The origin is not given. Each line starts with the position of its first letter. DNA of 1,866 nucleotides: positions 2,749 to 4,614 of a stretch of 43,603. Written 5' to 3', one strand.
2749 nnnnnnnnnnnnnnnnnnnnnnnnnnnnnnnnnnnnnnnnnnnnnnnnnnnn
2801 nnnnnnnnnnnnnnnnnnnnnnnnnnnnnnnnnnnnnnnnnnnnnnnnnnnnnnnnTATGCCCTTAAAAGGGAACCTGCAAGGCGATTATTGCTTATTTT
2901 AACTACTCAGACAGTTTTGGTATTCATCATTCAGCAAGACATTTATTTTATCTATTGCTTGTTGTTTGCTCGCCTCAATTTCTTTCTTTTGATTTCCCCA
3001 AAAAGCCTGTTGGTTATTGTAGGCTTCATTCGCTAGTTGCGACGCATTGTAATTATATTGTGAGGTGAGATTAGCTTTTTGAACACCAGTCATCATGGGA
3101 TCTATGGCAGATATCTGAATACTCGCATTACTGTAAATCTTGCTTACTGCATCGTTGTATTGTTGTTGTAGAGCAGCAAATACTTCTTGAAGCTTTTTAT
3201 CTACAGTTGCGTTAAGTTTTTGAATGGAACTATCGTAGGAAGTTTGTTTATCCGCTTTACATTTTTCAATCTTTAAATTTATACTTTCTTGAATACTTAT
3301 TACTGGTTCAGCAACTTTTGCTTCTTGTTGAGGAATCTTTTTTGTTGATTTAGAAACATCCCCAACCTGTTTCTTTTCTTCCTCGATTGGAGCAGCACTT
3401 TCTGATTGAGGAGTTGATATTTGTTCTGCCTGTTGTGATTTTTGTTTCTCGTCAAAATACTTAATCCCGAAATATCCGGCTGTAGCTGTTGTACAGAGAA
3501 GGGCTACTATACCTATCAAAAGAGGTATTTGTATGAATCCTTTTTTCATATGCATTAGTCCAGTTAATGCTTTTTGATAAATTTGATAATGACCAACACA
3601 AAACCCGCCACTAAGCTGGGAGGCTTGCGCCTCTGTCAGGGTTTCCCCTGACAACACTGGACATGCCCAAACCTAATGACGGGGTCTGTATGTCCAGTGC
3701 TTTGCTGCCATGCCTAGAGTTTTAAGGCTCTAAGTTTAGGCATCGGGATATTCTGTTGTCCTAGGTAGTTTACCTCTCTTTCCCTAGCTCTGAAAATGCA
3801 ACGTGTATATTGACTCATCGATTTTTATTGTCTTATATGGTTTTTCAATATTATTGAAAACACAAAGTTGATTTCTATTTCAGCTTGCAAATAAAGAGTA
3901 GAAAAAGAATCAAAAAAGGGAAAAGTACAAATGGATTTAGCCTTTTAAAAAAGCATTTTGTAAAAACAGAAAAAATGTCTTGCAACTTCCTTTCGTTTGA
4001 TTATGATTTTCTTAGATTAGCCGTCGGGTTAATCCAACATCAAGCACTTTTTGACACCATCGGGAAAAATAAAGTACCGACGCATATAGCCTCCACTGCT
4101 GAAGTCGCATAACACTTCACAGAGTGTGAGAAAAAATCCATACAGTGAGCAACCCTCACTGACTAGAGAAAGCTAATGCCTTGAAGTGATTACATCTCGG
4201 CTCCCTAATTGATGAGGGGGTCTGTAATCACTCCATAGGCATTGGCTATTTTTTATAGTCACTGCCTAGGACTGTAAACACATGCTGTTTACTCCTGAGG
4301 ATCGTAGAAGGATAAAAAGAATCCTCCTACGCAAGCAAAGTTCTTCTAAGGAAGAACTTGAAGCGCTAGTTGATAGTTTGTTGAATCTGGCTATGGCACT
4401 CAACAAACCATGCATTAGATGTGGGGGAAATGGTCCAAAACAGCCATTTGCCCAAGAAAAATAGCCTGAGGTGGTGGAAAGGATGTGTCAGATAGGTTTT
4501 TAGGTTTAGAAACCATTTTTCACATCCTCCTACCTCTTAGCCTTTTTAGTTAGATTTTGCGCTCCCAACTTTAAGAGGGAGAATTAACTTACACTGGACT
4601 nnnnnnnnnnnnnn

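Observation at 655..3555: Island cargo: a membrane-inserted KAP-like NTPase paired with a membrane-anchored coiled-coil protein (candidate conflict/defence module)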

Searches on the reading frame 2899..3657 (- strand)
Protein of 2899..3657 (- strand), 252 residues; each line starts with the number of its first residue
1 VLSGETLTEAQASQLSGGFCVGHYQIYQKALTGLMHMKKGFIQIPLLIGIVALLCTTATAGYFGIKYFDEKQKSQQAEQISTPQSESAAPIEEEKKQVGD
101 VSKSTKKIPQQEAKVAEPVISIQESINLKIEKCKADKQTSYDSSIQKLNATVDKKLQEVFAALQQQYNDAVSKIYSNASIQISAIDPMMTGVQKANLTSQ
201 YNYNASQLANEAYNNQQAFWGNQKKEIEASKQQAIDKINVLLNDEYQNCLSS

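Call 4: search_protein_families(library=pfam, proteins=[window:2899-3657:-], max_evalue=1)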
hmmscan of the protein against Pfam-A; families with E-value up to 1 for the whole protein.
window:2899-3657:- (252 aa): 3 families
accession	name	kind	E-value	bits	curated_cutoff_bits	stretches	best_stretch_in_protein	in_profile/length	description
PF13618.11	Gluconate_2-dh3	-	0.04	14.7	23.4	1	108-178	15-85/135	Gluconate 2-dehydrogenase subunit 3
PF15753.10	BLOC1S3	-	0.08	13.4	27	1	120-195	62-137/172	Biogenesis of lysosome-related organelles complex 1 subunit 3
PF13858.11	DUF4199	-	0.34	11.8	32.3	1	27-97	53-127/165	Protein of unknown function (DUF4199)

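Call 5: search_protein_families(library=padloc, proteins=[window:2899-3657:-], max_evalue=1)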
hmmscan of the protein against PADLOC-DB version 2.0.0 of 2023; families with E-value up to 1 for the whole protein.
window:2899-3657:- (252 aa): 2 families
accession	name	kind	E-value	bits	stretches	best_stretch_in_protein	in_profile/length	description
PDLC00637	ZorA2|ZorA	-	0.033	11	1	75-188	262-375/420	MotA/ExbB/TolQ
PDLC04406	PDC-M09A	-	0.1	10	1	92-166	8-83/330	-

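Call 6: search_protein_families(library=ncbifam, proteins=[window:2899-3657:-], max_evalue=1)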
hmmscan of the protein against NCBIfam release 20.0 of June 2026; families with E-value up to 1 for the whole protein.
window:2899-3657:- (252 aa): 1 family
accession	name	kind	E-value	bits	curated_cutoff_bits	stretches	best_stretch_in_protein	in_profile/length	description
NF052504.1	sll1863_fam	domain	0.015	15.5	35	1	125-179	22-75/93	sll1863 family stress response protein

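Call 17: find_homologous_proteins(query=window:2899-3555:-, max_evalue=0.01)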
Query window:2899-3555:- (218 aa): 5 proteins with E <= 0.01 among 204 candidates.
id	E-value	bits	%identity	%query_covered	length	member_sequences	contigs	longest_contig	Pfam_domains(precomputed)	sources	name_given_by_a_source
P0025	1.4e-131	454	100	100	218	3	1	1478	-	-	-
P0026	3.8e-61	224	54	99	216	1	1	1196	-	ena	-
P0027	8.8e-32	129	47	79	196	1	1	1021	-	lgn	-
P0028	5.7e-3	35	40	29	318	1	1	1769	PF13365.13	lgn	-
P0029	6.6e-3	35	35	37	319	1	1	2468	PF13365.13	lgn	-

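Call 18: find_encoding_contigs(protein=P0026, flank=3000, max_places=3)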
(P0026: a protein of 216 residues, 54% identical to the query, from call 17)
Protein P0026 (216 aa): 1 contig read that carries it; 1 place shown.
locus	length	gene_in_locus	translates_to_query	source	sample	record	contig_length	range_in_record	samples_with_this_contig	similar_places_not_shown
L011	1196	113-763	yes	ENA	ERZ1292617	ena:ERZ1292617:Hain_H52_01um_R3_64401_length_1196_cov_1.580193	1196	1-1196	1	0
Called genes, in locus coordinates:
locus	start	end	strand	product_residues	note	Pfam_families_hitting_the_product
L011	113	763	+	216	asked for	-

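Call 19: find_encoding_contigs(protein=P0027, flank=3000, max_places=3)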
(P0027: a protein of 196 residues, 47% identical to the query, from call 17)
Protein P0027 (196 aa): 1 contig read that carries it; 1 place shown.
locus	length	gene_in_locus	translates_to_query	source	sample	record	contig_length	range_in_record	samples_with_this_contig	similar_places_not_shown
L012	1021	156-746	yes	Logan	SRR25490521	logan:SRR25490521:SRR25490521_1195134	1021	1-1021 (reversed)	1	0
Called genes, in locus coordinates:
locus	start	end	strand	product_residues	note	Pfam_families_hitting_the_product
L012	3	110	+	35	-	?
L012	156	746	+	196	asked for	-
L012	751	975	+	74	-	-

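Call 20: find_encoding_contigs(protein=P0025, flank=3000, max_places=4)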
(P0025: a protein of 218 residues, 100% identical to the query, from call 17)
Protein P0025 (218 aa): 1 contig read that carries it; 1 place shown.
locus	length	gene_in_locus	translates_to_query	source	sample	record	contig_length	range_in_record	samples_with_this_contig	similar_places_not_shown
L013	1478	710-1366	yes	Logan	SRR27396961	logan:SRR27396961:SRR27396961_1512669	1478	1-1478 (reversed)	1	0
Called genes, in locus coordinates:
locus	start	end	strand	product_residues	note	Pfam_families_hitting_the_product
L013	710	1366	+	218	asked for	-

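Call 50: search_protein_families(library=phrogs, proteins=[window:2899-3555:-], max_evalue=0.01)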
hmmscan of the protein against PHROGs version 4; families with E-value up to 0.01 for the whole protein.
window:2899-3555:- (218 aa): 0 families

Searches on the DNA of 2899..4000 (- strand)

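Call 70: search_rna_families(source=window, start=3400, end=4000, threshold=gathering, show_alignments=1)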
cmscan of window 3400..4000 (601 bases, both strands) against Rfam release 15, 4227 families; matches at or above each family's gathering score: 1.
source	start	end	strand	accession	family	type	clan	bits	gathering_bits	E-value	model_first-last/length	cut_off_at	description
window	3620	3742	-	RF03000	LOOT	Gene; sRNA;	-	80.7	46.4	1.2e-15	1-121/121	no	LOOT RNA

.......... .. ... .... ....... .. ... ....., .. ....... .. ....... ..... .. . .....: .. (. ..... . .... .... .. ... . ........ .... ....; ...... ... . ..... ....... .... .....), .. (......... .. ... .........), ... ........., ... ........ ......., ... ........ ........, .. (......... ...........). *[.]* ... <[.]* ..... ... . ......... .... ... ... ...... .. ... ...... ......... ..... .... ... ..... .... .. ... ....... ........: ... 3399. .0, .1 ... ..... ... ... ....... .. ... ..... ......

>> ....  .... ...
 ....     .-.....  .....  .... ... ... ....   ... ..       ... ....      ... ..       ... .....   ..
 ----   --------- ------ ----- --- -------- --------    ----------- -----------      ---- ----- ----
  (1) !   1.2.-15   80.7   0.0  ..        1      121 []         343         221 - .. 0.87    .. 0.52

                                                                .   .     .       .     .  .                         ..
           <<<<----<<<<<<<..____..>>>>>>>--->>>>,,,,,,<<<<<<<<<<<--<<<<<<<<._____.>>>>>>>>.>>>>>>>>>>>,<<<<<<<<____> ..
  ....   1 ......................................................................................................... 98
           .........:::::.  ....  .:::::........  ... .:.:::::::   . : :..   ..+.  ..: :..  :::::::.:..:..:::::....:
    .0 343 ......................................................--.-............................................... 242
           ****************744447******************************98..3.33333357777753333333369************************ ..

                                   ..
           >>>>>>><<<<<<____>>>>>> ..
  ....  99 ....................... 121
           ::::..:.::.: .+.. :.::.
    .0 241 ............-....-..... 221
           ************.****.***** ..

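Call 74: search_rna_families(sources=[L011, L012], threshold=evalue, max_evalue=1, show_alignments=2)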
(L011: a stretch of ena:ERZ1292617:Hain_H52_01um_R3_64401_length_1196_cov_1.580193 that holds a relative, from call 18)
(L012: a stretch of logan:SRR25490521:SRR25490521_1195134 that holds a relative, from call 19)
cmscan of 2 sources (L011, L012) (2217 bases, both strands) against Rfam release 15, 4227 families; matches with E-value up to 1: 1.
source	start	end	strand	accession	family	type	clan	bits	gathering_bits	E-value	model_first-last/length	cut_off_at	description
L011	1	63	+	RF03000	LOOT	Gene; sRNA;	-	27.6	46.4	0.011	60-121/121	5'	LOOT RNA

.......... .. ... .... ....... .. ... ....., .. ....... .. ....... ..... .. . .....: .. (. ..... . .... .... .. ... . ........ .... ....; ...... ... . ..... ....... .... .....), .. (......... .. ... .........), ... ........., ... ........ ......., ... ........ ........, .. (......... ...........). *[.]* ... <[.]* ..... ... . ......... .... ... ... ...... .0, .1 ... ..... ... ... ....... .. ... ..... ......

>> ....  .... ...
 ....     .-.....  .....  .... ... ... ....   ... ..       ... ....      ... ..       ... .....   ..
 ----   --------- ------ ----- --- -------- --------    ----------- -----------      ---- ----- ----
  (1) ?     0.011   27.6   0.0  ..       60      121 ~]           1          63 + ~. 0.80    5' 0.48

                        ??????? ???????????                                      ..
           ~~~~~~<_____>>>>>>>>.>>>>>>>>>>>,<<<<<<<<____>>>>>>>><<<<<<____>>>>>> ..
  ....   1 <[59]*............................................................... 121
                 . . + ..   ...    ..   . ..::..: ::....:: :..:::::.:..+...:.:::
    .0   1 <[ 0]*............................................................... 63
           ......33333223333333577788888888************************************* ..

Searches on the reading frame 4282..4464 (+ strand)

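Call 4: search_protein_families(library=pfam, proteins=[window:4282-4464:+], max_evalue=1)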
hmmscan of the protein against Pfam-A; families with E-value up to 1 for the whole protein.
window:4282-4464:+ (60 aa): 1 family
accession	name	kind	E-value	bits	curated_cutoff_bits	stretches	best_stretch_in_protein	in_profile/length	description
PF12021.13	DUF3509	-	0.11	12.8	25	1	6-33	33-60/87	Protein of unknown function (DUF3509)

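Call 50: search_protein_families(library=phrogs, proteins=[window:4282-4464:+], max_evalue=0.01)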
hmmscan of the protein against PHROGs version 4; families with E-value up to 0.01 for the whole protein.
window:4282-4464:+ (60 aa): 0 families
